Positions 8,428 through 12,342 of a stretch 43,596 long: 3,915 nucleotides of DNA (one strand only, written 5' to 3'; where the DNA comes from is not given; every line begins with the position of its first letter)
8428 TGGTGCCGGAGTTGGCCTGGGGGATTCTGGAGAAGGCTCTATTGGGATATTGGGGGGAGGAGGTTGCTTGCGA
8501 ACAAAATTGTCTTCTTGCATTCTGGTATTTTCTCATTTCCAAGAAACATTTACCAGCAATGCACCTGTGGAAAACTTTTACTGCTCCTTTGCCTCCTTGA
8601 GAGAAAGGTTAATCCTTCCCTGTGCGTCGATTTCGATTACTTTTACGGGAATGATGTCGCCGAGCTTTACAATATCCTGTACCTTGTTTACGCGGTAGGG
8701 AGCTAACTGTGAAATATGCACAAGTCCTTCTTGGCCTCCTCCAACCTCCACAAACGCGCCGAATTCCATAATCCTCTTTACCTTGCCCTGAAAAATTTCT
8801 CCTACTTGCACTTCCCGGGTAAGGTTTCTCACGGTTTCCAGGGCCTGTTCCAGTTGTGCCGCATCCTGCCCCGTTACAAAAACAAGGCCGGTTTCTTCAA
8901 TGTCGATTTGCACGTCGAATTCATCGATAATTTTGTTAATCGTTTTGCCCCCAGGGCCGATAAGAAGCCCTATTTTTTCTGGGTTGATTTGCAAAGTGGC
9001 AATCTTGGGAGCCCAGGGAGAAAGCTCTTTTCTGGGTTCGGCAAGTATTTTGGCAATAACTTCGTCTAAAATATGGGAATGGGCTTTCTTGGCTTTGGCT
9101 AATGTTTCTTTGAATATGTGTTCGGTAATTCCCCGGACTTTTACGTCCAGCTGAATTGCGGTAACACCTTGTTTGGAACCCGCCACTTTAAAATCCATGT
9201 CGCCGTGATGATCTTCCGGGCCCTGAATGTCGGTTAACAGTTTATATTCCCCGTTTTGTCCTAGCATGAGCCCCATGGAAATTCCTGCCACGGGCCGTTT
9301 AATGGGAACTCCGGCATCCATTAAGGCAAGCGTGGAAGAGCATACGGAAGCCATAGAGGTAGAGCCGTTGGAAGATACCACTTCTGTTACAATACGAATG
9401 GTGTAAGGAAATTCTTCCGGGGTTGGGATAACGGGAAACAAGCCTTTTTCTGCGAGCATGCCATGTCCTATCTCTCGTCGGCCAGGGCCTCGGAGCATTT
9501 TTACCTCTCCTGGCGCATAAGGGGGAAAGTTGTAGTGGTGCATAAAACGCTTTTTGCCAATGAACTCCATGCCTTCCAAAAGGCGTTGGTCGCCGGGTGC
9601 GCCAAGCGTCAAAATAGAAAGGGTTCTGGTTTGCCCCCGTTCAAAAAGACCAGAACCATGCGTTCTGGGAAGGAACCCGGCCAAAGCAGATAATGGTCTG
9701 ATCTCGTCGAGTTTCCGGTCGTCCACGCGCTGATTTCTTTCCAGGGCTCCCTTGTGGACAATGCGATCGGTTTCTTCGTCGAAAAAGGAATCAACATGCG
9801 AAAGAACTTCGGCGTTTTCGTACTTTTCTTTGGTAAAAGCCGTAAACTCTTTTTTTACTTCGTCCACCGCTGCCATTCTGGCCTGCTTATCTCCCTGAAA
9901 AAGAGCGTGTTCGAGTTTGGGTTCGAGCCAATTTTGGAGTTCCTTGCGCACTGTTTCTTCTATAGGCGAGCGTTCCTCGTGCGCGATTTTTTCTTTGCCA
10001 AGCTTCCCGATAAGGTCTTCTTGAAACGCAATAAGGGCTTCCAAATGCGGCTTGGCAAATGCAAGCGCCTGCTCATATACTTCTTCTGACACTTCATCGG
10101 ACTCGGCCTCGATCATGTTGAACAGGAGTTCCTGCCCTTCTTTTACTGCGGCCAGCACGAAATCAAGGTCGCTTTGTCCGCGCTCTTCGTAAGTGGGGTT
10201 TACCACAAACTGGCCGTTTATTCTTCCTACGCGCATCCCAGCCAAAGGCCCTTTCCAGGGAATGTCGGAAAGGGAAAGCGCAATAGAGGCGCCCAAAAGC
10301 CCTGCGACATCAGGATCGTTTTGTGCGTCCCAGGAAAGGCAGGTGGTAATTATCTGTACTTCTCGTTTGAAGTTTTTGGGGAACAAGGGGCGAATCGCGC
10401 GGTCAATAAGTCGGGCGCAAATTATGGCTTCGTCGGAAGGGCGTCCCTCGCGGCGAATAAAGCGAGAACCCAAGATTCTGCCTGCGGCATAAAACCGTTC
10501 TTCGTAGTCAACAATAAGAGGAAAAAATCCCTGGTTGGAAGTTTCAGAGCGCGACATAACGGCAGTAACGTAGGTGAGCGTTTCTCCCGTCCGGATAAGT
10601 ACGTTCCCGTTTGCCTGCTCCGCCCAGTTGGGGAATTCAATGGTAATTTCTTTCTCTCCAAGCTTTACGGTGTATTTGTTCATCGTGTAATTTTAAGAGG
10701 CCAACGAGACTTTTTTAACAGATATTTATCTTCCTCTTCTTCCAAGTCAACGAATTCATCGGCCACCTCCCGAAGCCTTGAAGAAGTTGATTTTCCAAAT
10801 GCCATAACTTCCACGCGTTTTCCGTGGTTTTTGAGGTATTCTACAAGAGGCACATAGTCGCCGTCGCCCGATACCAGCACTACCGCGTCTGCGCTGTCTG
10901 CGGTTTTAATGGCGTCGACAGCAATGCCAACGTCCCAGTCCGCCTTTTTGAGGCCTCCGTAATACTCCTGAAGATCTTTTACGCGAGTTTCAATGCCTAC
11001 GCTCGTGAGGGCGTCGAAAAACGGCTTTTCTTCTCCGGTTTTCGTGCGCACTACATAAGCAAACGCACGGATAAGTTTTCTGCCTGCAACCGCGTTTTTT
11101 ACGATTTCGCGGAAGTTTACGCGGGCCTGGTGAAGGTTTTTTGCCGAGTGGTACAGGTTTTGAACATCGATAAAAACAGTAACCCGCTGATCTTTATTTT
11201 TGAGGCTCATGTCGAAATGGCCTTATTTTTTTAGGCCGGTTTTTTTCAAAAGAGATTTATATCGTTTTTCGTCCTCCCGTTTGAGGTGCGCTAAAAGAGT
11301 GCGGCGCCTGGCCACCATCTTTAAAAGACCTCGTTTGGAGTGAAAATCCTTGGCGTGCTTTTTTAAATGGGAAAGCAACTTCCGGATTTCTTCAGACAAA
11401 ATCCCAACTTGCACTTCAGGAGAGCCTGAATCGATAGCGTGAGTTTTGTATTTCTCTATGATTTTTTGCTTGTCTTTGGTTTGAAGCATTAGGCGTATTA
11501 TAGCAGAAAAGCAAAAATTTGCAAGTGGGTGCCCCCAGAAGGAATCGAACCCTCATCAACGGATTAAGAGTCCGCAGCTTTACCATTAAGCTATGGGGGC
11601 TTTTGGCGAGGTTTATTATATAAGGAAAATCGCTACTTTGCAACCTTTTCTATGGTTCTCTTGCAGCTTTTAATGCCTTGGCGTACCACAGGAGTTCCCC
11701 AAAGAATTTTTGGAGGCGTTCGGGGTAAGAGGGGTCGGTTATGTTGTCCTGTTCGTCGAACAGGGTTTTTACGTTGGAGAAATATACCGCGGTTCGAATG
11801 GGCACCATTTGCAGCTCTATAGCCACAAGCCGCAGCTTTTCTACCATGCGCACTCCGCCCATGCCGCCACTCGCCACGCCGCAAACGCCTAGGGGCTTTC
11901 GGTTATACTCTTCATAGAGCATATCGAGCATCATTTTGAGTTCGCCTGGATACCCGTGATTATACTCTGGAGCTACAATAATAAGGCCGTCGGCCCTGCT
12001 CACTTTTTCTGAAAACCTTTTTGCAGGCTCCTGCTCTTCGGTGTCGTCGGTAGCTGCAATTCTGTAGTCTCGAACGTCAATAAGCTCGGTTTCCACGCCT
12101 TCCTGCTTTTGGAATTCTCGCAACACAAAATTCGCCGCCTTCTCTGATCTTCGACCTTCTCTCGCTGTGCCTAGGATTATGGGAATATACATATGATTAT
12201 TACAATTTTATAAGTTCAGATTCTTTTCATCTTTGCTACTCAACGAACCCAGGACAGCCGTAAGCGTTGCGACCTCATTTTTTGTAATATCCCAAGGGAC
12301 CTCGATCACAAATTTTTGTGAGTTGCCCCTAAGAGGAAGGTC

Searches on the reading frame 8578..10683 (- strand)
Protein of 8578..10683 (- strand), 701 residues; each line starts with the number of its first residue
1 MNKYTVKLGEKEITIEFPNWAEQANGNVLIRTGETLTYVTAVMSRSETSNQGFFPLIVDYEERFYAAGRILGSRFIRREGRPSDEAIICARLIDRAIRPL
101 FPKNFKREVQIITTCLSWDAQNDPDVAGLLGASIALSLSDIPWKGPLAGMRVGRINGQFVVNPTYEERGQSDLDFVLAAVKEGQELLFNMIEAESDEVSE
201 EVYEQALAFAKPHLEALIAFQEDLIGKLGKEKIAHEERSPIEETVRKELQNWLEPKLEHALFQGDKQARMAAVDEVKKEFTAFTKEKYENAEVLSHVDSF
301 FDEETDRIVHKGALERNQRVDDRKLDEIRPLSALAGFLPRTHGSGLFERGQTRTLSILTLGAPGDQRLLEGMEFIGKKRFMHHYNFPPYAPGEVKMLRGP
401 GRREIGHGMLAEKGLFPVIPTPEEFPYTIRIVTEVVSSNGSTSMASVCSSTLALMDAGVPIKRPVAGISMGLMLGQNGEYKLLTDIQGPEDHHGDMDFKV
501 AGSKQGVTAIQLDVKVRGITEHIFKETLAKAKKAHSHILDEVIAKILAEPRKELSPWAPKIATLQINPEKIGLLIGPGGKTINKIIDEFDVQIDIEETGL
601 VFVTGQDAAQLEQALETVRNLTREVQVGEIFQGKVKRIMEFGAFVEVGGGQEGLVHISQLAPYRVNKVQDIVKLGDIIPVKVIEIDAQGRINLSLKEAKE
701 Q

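Call 11: search_protein_families(library=pfam, proteins=[window:8578-10683:-], max_evalue=0.001)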
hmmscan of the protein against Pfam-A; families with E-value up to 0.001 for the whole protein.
window:8578-10683:- (701 aa): 5 families
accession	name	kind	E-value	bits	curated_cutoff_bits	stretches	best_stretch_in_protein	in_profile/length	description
PF01138.27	RNase_PH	-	7.7e-49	165.9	25.5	2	11-142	3-130/130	3' exoribonuclease family, domain 1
PF03725.20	RNase_PH_C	-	1.2e-19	70.4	20.8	2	146-211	2-65/67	3' exoribonuclease family, domain 2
PF00575.29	S1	-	5.7e-19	68.7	22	1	625-696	2-74/74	S1 RNA binding domain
PF00013.35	KH_1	-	1.3e-12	47.7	21.5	1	563-619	3-65/66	KH domain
PF03726.19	PNPase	-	4.1e-07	30.8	24.6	1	245-324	2-81/81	Polyribonucleotide nucleotidyltransferase, RNA binding domain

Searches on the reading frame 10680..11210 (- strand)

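Call 11: search_protein_families(library=pfam, proteins=[window:10680-11210:-], max_evalue=0.001)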
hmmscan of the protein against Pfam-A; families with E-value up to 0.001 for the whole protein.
window:10680-11210:- (176 aa): 1 family
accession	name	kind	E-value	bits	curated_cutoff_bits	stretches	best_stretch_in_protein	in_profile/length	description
PF01936.24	NYN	-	3.5e-38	131.8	24.2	1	9-157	1-145/145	NYN domain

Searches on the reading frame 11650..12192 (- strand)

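Call 11: search_protein_families(library=pfam, proteins=[window:11650-12192:-], max_evalue=0.001)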
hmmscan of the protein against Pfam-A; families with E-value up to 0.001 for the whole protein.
window:11650-12192:- (180 aa): 2 families
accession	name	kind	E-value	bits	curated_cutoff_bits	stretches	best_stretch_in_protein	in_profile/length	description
PF03358.20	FMN_red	-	1.5e-34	119.2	24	1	1-140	1-149/152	NADPH-dependent FMN reductase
PF02525.22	Flavodoxin_2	-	5.1e-07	30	27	1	4-93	4-104/198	Flavodoxin-like fold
